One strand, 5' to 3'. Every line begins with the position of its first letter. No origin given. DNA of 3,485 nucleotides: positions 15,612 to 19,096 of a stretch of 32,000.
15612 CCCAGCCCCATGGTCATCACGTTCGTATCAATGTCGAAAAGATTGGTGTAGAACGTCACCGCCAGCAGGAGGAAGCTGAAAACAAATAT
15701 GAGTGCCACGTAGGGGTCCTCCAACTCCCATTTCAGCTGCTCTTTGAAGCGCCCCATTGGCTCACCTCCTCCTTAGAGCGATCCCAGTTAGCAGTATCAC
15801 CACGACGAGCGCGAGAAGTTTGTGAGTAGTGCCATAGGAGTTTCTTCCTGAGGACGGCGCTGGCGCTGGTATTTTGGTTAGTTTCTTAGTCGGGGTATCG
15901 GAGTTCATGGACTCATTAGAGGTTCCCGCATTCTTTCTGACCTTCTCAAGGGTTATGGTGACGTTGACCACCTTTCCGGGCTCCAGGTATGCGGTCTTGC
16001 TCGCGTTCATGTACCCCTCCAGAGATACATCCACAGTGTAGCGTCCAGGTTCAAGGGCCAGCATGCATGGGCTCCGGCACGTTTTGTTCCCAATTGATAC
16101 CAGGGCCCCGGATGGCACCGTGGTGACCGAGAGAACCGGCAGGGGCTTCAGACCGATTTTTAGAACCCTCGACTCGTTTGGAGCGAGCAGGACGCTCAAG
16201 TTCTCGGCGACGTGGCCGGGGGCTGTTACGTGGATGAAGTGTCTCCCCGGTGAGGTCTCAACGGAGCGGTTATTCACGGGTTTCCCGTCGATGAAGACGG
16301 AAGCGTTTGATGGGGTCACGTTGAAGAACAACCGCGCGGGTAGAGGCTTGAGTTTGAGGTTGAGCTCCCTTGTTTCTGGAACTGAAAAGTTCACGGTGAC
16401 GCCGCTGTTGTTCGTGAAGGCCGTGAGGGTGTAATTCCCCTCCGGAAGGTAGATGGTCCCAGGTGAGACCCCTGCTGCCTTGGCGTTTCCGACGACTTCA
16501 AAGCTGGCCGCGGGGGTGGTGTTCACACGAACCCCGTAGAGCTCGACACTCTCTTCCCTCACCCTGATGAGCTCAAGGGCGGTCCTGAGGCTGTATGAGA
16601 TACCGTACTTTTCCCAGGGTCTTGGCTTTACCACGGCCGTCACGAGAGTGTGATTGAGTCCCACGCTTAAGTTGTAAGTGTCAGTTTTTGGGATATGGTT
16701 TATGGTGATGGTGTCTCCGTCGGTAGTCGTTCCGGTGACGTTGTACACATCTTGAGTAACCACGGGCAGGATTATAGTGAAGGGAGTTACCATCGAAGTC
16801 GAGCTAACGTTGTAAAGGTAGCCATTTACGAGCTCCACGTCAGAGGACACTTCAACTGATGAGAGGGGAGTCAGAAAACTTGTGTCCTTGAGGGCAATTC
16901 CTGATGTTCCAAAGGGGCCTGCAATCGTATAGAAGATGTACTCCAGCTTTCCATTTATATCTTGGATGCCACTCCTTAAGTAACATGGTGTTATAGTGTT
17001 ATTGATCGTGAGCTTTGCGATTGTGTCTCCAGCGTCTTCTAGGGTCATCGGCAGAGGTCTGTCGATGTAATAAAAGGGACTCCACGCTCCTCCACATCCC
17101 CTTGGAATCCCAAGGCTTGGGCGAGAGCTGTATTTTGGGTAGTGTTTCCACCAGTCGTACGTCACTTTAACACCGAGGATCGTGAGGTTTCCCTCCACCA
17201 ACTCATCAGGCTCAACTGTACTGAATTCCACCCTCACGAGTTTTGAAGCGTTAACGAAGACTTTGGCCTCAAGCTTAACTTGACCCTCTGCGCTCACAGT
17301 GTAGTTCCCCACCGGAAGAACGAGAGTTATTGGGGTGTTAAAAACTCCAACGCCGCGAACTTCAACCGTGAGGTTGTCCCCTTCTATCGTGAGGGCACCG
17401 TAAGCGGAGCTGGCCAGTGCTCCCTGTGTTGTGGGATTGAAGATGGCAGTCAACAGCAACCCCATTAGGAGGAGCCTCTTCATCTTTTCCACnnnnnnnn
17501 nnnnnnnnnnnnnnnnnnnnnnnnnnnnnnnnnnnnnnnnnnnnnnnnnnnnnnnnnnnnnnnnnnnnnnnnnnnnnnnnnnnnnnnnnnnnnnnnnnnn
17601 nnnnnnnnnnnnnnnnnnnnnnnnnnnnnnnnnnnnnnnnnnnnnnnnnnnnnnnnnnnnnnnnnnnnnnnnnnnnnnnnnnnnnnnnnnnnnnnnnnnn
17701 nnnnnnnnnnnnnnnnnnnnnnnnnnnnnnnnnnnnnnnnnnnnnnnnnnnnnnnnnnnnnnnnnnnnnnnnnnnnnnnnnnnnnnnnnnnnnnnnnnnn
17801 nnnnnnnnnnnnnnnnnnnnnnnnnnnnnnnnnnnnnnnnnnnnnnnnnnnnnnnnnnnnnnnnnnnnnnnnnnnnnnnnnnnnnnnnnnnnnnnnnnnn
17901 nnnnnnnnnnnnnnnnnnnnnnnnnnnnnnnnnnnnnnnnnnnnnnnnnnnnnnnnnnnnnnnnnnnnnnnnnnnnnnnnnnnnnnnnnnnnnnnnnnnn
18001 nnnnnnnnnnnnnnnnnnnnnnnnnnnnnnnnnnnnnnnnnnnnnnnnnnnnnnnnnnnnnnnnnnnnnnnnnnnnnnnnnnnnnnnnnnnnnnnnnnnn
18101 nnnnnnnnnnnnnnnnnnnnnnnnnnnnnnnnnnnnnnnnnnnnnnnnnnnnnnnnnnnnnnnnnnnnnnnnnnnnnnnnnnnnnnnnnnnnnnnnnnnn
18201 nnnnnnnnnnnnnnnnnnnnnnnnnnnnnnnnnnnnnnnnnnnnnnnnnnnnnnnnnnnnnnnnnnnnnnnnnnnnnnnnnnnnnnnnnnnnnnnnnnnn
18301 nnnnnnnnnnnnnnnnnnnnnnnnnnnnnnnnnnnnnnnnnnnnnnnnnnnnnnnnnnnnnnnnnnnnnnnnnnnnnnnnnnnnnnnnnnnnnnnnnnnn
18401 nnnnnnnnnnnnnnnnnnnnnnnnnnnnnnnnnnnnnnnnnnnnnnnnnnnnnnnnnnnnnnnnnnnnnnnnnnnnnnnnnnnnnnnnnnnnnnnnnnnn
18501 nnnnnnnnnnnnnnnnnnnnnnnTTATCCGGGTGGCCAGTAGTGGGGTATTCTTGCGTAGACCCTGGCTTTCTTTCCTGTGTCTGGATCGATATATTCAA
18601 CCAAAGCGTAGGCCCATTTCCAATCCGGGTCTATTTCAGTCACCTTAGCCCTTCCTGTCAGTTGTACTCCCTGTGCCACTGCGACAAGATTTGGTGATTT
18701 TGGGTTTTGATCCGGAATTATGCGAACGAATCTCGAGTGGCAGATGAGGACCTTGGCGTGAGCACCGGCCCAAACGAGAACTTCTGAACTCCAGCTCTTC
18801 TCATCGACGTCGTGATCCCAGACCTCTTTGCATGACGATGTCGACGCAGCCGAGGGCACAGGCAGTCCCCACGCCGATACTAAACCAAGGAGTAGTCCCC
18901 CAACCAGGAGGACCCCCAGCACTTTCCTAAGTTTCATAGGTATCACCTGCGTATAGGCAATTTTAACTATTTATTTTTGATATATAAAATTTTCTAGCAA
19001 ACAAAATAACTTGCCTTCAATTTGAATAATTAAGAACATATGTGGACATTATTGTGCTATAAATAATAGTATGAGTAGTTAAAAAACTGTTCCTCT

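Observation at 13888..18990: Candidate undescribed cell-envelope system: three secreted/anchored proteins translationally coupled to an ABC-2 transporter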

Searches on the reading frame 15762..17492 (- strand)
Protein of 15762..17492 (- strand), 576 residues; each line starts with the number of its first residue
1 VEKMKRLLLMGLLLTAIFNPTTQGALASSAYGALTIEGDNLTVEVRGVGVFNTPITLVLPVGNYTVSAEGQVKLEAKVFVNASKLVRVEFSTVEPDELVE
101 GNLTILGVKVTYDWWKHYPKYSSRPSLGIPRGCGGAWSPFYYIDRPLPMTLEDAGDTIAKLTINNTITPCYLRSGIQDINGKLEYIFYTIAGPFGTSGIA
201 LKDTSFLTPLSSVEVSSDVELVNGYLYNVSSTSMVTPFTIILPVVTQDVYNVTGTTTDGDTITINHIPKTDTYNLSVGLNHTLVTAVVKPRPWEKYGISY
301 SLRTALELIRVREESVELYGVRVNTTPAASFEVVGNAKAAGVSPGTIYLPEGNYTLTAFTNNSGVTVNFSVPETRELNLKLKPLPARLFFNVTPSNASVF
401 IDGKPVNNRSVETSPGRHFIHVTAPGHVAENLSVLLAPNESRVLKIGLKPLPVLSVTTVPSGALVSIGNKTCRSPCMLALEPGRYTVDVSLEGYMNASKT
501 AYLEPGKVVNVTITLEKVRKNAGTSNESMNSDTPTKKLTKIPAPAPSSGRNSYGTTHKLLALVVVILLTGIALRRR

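Call 4: search_protein_families(library=pfam, proteins=[window:15762-17492:-], max_evalue=1)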
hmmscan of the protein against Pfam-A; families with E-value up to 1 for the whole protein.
window:15762-17492:- (576 aa): 6 families
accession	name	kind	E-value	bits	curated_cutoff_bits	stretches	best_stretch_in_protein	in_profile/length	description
PF08308.17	PEGA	-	7.5e-29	99.9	20.8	3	452-518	2-70/71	PEGA domain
PF13620.12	CarboxypepD_reg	-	1.6e-05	25.6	32.3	1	479-516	44-82/82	Carboxypeptidase regulatory-like domain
PF25641.1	Head_fiber_dimeric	-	0.0022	18.2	30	0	391-433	7-48/61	Head fiber dimeric protein-like domain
PF14900.11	DUF4493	-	0.0023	18.2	27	1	318-363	30-75/226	Domain of unknown function (DUF4493)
PF14524.12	Wzt_C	-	0.0095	16.4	30.4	0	477-498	91-114/143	Wzt C-terminal domain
PF07550.17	Shr-like_HID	-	0.069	14.1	22.3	0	54-82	37-60/82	Heme-binding protein Shr-like, Hb-interacting domain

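Call 6: search_protein_families(library=ncbifam, proteins=[window:15762-17492:-], max_evalue=1)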
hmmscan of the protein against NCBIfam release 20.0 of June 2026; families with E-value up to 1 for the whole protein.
window:15762-17492:- (576 aa): 1 family
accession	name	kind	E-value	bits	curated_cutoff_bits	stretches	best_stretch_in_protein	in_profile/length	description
NF041919.1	SAMP2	equivalog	0.1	13.1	70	1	365-412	3-53/66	ubiquitin-like small modifier protein SAMP2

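Call 76: search_solved_structures(query=A5, max_evalue=1)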
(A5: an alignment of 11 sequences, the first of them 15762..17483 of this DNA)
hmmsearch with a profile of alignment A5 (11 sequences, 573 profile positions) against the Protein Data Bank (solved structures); distinct sequences matched with E-value up to 1: 3.
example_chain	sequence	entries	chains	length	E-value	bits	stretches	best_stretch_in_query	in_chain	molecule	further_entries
6hif_Y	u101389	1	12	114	0.00038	21.9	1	451-513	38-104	hdh assembly factor Kustc1130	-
2nsm_A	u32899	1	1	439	0.085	14.1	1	410-447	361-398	Carboxypeptidase N catalytic chain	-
5fu5_A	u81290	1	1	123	0.12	13.6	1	336-419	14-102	CBM77-RFPL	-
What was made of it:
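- Tried and rejected: The C family gave only PEGA-like hits (call 76).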

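Call 77: search_protein_families(library=padloc, proteins=[window:15762-17483:-], max_evalue=0.01)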
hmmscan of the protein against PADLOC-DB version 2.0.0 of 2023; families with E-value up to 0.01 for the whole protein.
window:15762-17483:- (573 aa): 0 families

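Call 78: search_protein_families(library=phrogs, proteins=[window:15762-17483:-], max_evalue=0.01)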
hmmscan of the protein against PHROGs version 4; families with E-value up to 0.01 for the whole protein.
window:15762-17483:- (573 aa): 0 families

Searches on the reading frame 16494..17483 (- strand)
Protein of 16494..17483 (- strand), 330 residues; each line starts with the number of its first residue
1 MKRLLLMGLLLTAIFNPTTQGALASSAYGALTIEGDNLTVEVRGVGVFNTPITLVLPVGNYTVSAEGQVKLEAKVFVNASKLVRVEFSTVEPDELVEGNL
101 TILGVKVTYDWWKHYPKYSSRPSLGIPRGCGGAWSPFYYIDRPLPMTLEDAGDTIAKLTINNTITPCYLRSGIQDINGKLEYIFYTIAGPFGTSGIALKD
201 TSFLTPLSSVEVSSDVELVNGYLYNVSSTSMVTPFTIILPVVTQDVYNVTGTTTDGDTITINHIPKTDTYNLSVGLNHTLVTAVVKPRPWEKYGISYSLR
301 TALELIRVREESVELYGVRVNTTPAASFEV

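Call 44: find_homologous_proteins(query=window:16494-17483:-)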
Query window:16494-17483:- (330 aa): 8 proteins with E <= 0.001 among 7579 candidates.
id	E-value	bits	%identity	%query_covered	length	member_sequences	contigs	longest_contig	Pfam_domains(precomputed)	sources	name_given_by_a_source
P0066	3.9e-139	481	71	92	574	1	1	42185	PF08308.18,PF13620.13,PF20608.5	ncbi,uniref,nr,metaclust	ncbi:hypothetical protein APY94_06390 [Thermococcus celericrescens]|uniref:PEGA domain-containing pr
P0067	1.2e-127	443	63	92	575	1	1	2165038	PF08308.18,PF13620.13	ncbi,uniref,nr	ncbi:PEGA domain-containing protein [Thermococcus aciditolerans]|uniref:PEGA domain-containing prote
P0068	1.1e-126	440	65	91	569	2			PF08308.18,PF13620.13,PF20608.5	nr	nr:PEGA domain-containing protein [Thermococcus sp. 21S7]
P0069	1.7e-120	420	65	94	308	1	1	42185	-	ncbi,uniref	ncbi:hypothetical protein, partial [Thermococcus celericrescens]|uniref:hypothetical protein n=1 Tax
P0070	9.0e-112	391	100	56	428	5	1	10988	PF08308.18,PF13620.13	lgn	-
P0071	1.7e-111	390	58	91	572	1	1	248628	PF08308.18,PF13620.13,PF07550.18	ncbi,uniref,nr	ncbi:PEGA domain-containing protein [Thermococcus sp. 21S7]|uniref:PEGA domain-containing protein n=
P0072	1.6e-97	344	57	90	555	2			PF08308.18,PF13620.13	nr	nr:PEGA domain-containing protein [Thermococcus sp. 21S7]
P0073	3.9e-19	87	63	25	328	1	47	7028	-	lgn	-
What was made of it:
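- Closest known: PEGA-domain surface. Different: The 220-aa central domain has no match (calls 44, 76).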

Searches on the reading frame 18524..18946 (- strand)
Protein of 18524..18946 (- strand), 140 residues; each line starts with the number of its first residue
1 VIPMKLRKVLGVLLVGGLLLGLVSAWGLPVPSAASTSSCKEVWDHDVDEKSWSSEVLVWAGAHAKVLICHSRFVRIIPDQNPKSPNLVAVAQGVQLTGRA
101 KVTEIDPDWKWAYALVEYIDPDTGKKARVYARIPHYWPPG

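Call 4: search_protein_families(library=pfam, proteins=[window:18524-18946:-], max_evalue=1)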
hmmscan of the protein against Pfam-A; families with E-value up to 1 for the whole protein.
window:18524-18946:- (140 aa): 0 families

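Call 6: search_protein_families(library=ncbifam, proteins=[window:18524-18946:-], max_evalue=1)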
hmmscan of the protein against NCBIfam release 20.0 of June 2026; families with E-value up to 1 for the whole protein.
window:18524-18946:- (140 aa): 0 families

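Call 42: search_solved_structures(query=A4, max_evalue=10)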
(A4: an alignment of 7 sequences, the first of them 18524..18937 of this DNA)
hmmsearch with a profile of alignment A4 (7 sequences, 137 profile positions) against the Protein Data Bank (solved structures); distinct sequences matched with E-value up to 10: 0.
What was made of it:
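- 18524..18937 (-): TK0166: 137-aa small secreted protein (family A) with a hydrophobic N-terminus, two Cys conserved in the Thermococcus homologues (C36, C66) and no sequons; by far the most abundant transcript of the operon. No Pfam, NCBIfam or PDB hit (calls 4, 6, 42).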

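Call 77: search_protein_families(library=padloc, proteins=[window:18524-18937:-], max_evalue=0.01)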
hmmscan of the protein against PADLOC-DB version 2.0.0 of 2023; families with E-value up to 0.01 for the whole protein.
window:18524-18937:- (137 aa): 0 families

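Call 78: search_protein_families(library=phrogs, proteins=[window:18524-18937:-], max_evalue=0.01)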
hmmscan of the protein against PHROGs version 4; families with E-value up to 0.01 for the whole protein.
window:18524-18937:- (137 aa): 0 families
